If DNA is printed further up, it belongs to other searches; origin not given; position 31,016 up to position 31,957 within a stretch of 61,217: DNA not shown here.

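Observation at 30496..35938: Four-member family of ~215-aa secreted proteins: conserved unknown N-domain + degenerate dockerin-like C-terminus + penultimate Cys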

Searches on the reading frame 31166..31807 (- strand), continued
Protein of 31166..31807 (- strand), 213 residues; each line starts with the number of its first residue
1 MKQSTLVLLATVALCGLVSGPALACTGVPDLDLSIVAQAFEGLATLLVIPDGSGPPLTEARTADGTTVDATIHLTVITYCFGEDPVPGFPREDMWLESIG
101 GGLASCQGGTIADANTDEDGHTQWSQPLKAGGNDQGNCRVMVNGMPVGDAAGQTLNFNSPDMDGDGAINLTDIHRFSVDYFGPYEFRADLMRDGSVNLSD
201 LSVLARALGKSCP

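Call 34: search_protein_families(library=ncbifam, proteins=[L045:10595-15025:+, L045:50-3052:+, L045:6290-7435:+, L035:15168-16535:+], max_evalue=0.01)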
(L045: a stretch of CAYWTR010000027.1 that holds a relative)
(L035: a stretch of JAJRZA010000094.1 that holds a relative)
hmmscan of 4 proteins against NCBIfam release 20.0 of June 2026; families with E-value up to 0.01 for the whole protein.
L045:10595-15025:+ (1476 aa): 2 families
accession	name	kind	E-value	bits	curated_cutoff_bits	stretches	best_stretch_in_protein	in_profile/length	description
NF033707.1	T9SS_sortase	equivalog_domain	1.9e-50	171.5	420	2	331-1158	8-740/1095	type IX secretion system sortase PorU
NF052324.1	PorU_rel_Nterm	equivalog_domain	1e-23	83.5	450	1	332-889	34-565/879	putative type IX secretion system sortase PorU2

L045:50-3052:+ (1000 aa): 17 families
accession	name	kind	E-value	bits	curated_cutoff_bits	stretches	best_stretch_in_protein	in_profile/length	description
TIGR00392.1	ileS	equivalog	9.7e-249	828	621.4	1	2-790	57-857/861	isoleucine--tRNA ligase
NF000257.1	MupA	exception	1.6e-226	754.5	1900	1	2-948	54-979/1024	mupirocin-resistant isoleucine--tRNA ligase MupA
NF000258.1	MupB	exception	1.2e-225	751.7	1900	1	2-940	54-977/1033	mupirocin-resistant isoleucine--tRNA ligase MupB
TIGR00422.1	valS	equivalog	9.5e-110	367.9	612.1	2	245-818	253-791/863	valine--tRNA ligase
NF009687.0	PRK13208.1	equivalog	3.4e-108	362.9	738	2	246-791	253-771/801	valine--tRNA ligase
NF004349.1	PRK05729.1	equivalog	1.8e-94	317.6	704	2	247-808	249-767/860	valine--tRNA ligase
NF040702.1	ileS_w_GNAT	exception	9.9e-90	301.6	1999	2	248-724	495-959/1100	isoleucine--tRNA ligase, N-acetyltransferase domain-containing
NF011492.0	PRK14900.1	equivalog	9.5e-77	258.8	1783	2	254-825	272-804/1044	valine--tRNA ligase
NF000540.1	alt_ValS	exception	3.2e-64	217.2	900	2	299-792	335-810/827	valine--tRNA ligase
NF008957.0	PRK12300.1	subfamily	7e-44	150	677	2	536-759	622-813/946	leucine--tRNA ligase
TIGR00395.1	leuS_arch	equivalog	1.1e-39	136.2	648.5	2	537-776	617-824/938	leucine--tRNA ligase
TIGR00396.1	leuS_bact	equivalog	1.5e-23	82.8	548.4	3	538-591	603-656/843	leucine--tRNA ligase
TIGR00398.1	metG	equivalog_domain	2.4e-15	56.3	336.35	1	534-728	321-508/530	methionine--tRNA ligase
NF008900.0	PRK12267.1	equivalog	7.5e-12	44.5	598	1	536-723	295-478/648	methionine--tRNA ligase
NF001100.0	PRK00133.1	equivalog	1.2e-07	30.7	587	1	534-723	324-504/676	methionine--tRNA ligase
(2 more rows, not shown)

L045:6290-7435:+ (381 aa): 2 families
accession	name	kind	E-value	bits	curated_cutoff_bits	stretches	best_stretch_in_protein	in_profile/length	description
TIGR00247.1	TIGR00247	hypoth_equivalog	4e-54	183.9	103.4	2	185-365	163-341/347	endolytic transglycosylase MltG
NF007619.0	PRK10270.1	equivalog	2.4e-37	128.8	532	1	184-366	152-332/340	cell division protein YceG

L035:15168-16535:+ (455 aa): 2 families
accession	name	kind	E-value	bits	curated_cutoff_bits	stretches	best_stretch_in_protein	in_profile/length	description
TIGR02669.1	SpoIID_LytB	domain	5.7e-54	183.8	83.3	2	148-277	2-128/270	SpoIID/LytB domain-containing protein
TIGR02870.1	spore_II_D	equivalog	3.1e-26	92.3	234.75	2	149-262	69-198/338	stage II sporulation protein D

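Call 40: search_protein_families(library=pfam, proteins=[L045:8812-9414:+, L071:8735-9322:+, L066:2684-3334:+], max_evalue=0.01)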
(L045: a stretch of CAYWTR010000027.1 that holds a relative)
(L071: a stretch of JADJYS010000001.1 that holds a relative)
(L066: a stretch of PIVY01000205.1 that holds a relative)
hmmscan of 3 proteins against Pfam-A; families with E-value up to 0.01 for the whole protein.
L045:8812-9414:+ (200 aa): 0 families

L071:8735-9322:+ (195 aa): 0 families

L066:2684-3334:+ (216 aa): 0 families

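Call 49: find_homologous_proteins(query=A3, max_evalue=0.001)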
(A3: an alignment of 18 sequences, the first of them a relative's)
Query A3 (18 sequences) (195 aa, profile of the alignment): 184 proteins with E <= 0.001 among 8000 candidates; the best 120 are listed.
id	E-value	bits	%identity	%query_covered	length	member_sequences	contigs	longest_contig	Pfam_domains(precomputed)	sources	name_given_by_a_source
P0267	3.0e-68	248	93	100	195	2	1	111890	-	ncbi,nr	ncbi:MAG: hypothetical protein IPI34_09035 [bacterium]|nr:hypothetical protein [bacterium]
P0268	7.5e-68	247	90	100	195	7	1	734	-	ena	-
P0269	3.9e-67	244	93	100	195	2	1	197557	-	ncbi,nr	ncbi:MAG: hypothetical protein IPH09_13715 [bacterium]|nr:hypothetical protein [bacterium]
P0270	9.8e-67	243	49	100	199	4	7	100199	-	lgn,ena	-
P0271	6.0e-66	241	93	100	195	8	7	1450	-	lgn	-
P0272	5.1e-64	234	82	100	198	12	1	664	-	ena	-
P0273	1.3e-63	233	85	100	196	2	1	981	-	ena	-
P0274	8.0e-63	230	82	100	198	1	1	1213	-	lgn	-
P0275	3.9e-62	228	44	91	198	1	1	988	-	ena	-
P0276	2.4e-60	222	79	100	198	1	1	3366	-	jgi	jgi:hypothetical protein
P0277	1.1e-59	220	44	91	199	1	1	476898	-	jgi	-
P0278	1.7e-59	220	79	100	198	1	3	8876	-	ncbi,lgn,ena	-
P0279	1.7e-57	213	30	100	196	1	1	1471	-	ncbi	-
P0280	3.0e-57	212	42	90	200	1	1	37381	-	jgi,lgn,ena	-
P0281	3.4e-57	212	35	44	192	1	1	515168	-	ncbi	ncbi:MAG: hypothetical protein R3D98_02760 [Candidatus Krumholzibacteriia bacterium]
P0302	3.3e-51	192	46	88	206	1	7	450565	-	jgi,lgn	jgi:hypothetical protein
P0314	1.3e-48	184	39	100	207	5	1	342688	-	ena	-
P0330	3.5e-46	176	38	30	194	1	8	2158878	-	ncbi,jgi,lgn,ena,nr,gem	ncbi:MAG TPA: hypothetical protein PLL30_04695 [Candidatus Krumholzibacteria bacterium]|nr:hypotheti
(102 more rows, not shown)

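Call 53: search_solved_structures(query=A4, max_evalue=10)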
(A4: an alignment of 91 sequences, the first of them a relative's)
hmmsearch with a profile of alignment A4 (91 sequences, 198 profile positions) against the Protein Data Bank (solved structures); distinct sequences matched with E-value up to 10: 0.

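Call 61: predict_structure(alignment_id=A4)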
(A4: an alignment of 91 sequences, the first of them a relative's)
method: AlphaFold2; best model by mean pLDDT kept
length: 195 residues; sequences in the alignment: 91
mean_pLDDT: 89.6   pTM: 0.82
mean pLDDT of the five models: 89.6, 89.1, 88.0, 87.9, 87.8
residues with pLDDT >= 90: 143; 70-90: 28; 50-70: 18; < 50: 6
segments of 3 or more residues with pLDDT < 50: 192-195
pLDDT, mean of each block of 10 residues (from residue 1): 86 71 80 96 97 98 96 97 96 96 93 97 98 97 96 95 92 89 54 48
secondary structure, 60 per line:
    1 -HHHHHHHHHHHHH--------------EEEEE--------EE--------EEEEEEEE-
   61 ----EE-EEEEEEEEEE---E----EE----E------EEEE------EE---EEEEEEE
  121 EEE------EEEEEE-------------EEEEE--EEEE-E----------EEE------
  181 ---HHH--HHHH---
elements in order: H2-14 E29-33 E52-59 E68-77 E99-102 E114-123 E130-135 E149-153 E156-159 E172-174 H189-192

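Call 63: fold_search(model_id=the predicted structure, library=pdb)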
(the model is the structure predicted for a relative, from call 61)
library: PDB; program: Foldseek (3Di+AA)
matches with E <= 10: 1283; with E <= 0.001: 1
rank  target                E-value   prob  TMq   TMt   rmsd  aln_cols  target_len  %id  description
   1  5nrm_A                8.0e-04  1.00  0.41  0.53   6.3       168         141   11  Crystal structure of the sixth cohesin from Acetivibrio cellulolyticus' scaffoldin B in complex with Cel5 dockerin S51 (released 2018-01-31)
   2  2zf9_A                1.8e-03  1.00  0.38  0.39   8.4       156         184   12  Crystal structure of a type III cohesin module from the cellulosomal ScaE cell-surface anchoring scaffoldin of Ruminoc (released 2008-12-30)
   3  5nrk_A                2.4e-03  1.00  0.36  0.45   6.5       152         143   10  Crystal structure of the sixth cohesin from Acetivibrio cellulolyticus' scaffoldin B in complex with Cel5 dockerin S15 (released 2018-01-31)
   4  1qzn                  2.9e-03  1.00  0.43  0.48   6.9       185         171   11  Crystal Structure Analysis of a type II cohesin domain from the cellulosome of Acetivibrio cellulolyticus (released 2004-09-21)
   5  3l8q_A                2.9e-03  1.00  0.41  0.26   6.6       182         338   12  Structure analysis of the type II cohesin dyad from the adaptor ScaA scaffoldin of Acetivibrio cellulolyticus (released 2010-05-05)
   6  6s09_C                3.2e-03  0.60  0.23  0.26  12.0       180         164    9  C-terminally extended and N-terminally truncated variant of FimA E. coli at 1.5 Angstrom resolution (released 2020-07-15)
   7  5lxv_A                3.4e-03  1.00  0.43  0.48   6.6       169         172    6  Crystal structure of Ruminococcus flavefaciens scaffoldin C cohesin in complex with a dockerin from an uncharacterized (released 2016-10-19)
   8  2zf9_D                3.8e-03  0.99  0.37  0.39   8.6       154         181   10  Crystal structure of a type III cohesin module from the cellulosomal ScaE cell-surface anchoring scaffoldin of Ruminoc (released 2008-12-30)
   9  5m0y_A                4.0e-03  1.00  0.42  0.47   5.2       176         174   11  Crystal Structure of the CohScaA-XDocCipB type II complex from Clostridium thermocellum at 1.5Angstrom resolution (released 2017-09-06)
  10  2jh2_C                4.5e-03  0.97  0.32  0.45   9.3       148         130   11  X-ray crystal structure of a cohesin-like module from Clostridium perfringens (released 2007-11-06)
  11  2zou_A                4.5e-03  0.92  0.31  0.39   9.4       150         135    9  Crystal structure of human F-spondin reeler domain (fragment 2) (released 2008-10-14)
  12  6kgf_C                5.3e-03  0.99  0.32  0.40   5.3       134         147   13  Crystal structure of CaDoc0917(R16D)-CaCohA2 complex at pH 8.2 (released 2020-07-08)
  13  3l8q_B                5.6e-03  0.99  0.41  0.26   6.6       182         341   12  Structure analysis of the type II cohesin dyad from the adaptor ScaA scaffoldin of Acetivibrio cellulolyticus (released 2010-05-05)
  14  5lxv_C                6.2e-03  1.00  0.44  0.48   6.9       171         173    6  Crystal structure of Ruminococcus flavefaciens scaffoldin C cohesin in complex with a dockerin from an uncharacterized (released 2016-10-19)
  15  3ghp_B                6.2e-03  0.98  0.41  0.43   9.0       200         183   10  Structure of the second type II cohesin module from the adaptor ScaA scaffoldin of Acetivibrio cellulolyticus (includi (released 2009-06-23)
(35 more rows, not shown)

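Call 65: search_protein_families(library=pfam, alignment_id=A4, max_evalue=10)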
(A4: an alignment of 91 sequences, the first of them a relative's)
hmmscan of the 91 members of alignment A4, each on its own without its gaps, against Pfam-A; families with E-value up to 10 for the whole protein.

A. member 1, P0267 (195 aa): 0 families

B. families by the number of members that match (of 91 scanned): 17 families
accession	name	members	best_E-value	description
PF10365.15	DUF2436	1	0.0037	Domain of unknown function (DUF2436)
PF00805.28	Pentapeptide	1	0.014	Pentapeptide repeats (8 copies)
PF24298.1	DUF7482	1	0.058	Domain of unknown function (DUF7482)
PF06536.16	Av_adeno_fibre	1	0.094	Avian adenovirus fibre, N-terminal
PF14055.11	NVEALA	1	0.094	NVEALA protein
PF05229.21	SCPU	1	0.12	Spore Coat Protein U domain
PF16181.10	RelB_transactiv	1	0.13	RelB transactivation domain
PF03621.18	MbtH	1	0.13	MbtH-like protein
PF24519.1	Ig-like_Pom152_1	1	0.13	Nucleoporin pom152-like, first immunoglobulin-like domain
PF02950.22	Conotoxin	1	0.14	Conotoxin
PF11810.13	DUF3332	1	0.27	Domain of unknown function (DUF3332)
PF24724.1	DUF7676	1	0.36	Family of unknown function (DUF7676)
PF14990.11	DUF4516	1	0.58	Domain of unknown function (DUF4516)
PF08194.17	DIM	1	0.92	DIM protein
PF13505.12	OMP_b-brl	1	1.3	Outer membrane protein beta-barrel domain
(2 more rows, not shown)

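Call 66: find_encoding_contigs(protein=P0330, flank=7000, max_places=1)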
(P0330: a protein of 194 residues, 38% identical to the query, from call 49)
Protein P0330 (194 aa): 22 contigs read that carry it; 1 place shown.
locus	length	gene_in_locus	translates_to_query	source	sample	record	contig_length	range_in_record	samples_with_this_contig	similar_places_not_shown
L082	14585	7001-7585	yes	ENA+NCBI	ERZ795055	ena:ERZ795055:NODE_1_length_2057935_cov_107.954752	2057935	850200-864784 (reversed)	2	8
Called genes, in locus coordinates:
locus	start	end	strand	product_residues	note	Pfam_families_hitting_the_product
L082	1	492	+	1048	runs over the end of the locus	PF00133:tRNA-synt_1, PF09334:tRNA-synt_1g (weak), PF08264:Anticodon_1, PF19302:DUF5915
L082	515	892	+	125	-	PF01258:zf-dskA_traR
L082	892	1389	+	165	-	PF01252:Peptidase_A8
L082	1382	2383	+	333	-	PF00849:PseudoU_synth_2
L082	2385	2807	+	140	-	PF01740:STAS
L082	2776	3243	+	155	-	PF13581:HATPase_c_2, PF02518:HATPase_c (weak)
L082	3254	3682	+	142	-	PF03652:RuvX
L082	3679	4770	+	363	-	PF02618:YceG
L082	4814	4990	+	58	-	-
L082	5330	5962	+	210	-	PF00404:Dockerin_1 (weak)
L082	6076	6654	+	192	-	-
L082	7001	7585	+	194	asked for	-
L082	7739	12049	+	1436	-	PF01364:Peptidase_C25, PF13860:FlgD_ig (weak)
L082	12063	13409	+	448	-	PF08486:SpoIID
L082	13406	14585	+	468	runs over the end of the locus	PF00933:Glyco_hydro_3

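Call 67: find_encoding_contigs(protein=P0314, flank=7000, max_places=1)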
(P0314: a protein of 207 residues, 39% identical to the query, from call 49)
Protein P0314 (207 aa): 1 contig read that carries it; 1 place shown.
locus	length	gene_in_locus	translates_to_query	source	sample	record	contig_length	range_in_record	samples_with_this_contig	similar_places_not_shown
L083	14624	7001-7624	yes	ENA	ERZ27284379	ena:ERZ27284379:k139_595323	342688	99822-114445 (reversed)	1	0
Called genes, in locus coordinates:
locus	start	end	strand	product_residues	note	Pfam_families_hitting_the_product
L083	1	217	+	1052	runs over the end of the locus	PF00133:tRNA-synt_1, PF09334:tRNA-synt_1g (weak), PF08264:Anticodon_1, PF19302:DUF5915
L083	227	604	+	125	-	PF01258:zf-dskA_traR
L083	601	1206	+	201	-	PF01252:Peptidase_A8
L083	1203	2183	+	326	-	PF00849:PseudoU_synth_2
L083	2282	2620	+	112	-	PF01740:STAS, PF13466:STAS_2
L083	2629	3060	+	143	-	PF13581:HATPase_c_2, PF02518:HATPase_c (weak)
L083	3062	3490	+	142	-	PF03652:RuvX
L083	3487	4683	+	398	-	PF02618:YceG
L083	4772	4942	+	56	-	-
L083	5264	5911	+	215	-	-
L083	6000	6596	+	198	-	-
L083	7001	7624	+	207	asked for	-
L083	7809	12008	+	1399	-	PF01364:Peptidase_C25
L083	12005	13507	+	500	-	PF08486:SpoIID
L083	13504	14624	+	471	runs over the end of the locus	PF00933:Glyco_hydro_3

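Call 68: find_encoding_contigs(protein=P0302, flank=7000, max_places=1)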
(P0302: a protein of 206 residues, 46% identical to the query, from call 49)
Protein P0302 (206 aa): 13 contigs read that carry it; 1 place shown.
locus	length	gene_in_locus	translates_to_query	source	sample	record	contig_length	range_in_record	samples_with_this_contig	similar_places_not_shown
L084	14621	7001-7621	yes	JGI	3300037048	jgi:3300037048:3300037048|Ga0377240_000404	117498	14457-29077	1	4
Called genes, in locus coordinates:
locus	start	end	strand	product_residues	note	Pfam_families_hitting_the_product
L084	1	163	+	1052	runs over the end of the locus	PF00133:tRNA-synt_1, PF09334:tRNA-synt_1g (faint), PF08264:Anticodon_1, PF19302:DUF5915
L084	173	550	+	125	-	PF01258:zf-dskA_traR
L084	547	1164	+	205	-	PF01252:Peptidase_A8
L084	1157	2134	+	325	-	PF00849:PseudoU_synth_2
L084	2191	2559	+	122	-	PF01740:STAS, PF13466:STAS_2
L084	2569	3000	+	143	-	PF13581:HATPase_c_2, PF02518:HATPase_c (weak)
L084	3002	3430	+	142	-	PF03652:RuvX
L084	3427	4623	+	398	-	PF02618:YceG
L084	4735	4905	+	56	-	-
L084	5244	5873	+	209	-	-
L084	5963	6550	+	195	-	-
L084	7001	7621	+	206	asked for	-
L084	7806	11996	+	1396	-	PF01364:Peptidase_C25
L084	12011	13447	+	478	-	PF08486:SpoIID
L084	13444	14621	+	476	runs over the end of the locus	PF00933:Glyco_hydro_3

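Call 69: find_encoding_contigs(protein=P0277, flank=7000, max_places=1)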
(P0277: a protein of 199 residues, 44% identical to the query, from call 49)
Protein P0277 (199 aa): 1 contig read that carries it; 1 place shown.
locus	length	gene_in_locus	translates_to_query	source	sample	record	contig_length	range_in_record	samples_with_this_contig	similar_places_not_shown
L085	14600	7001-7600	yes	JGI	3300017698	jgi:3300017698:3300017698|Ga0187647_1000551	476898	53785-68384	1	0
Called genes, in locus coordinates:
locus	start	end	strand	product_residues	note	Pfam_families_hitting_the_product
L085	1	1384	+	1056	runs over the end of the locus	PF00133:tRNA-synt_1, PF09334:tRNA-synt_1g (faint), PF08264:Anticodon_1, PF19302:DUF5915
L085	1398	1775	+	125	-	PF01258:zf-dskA_traR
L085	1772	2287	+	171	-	PF01252:Peptidase_A8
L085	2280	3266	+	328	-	PF00849:PseudoU_synth_2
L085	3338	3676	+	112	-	PF01740:STAS, PF13466:STAS_2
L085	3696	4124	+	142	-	PF13581:HATPase_c_2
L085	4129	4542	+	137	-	PF03652:RuvX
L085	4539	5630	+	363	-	PF02618:YceG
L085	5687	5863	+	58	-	-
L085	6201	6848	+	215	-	-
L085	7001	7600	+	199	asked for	-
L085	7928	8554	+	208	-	-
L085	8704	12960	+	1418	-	PF01364:Peptidase_C25, PF13860:FlgD_ig (weak)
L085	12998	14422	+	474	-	PF08486:SpoIID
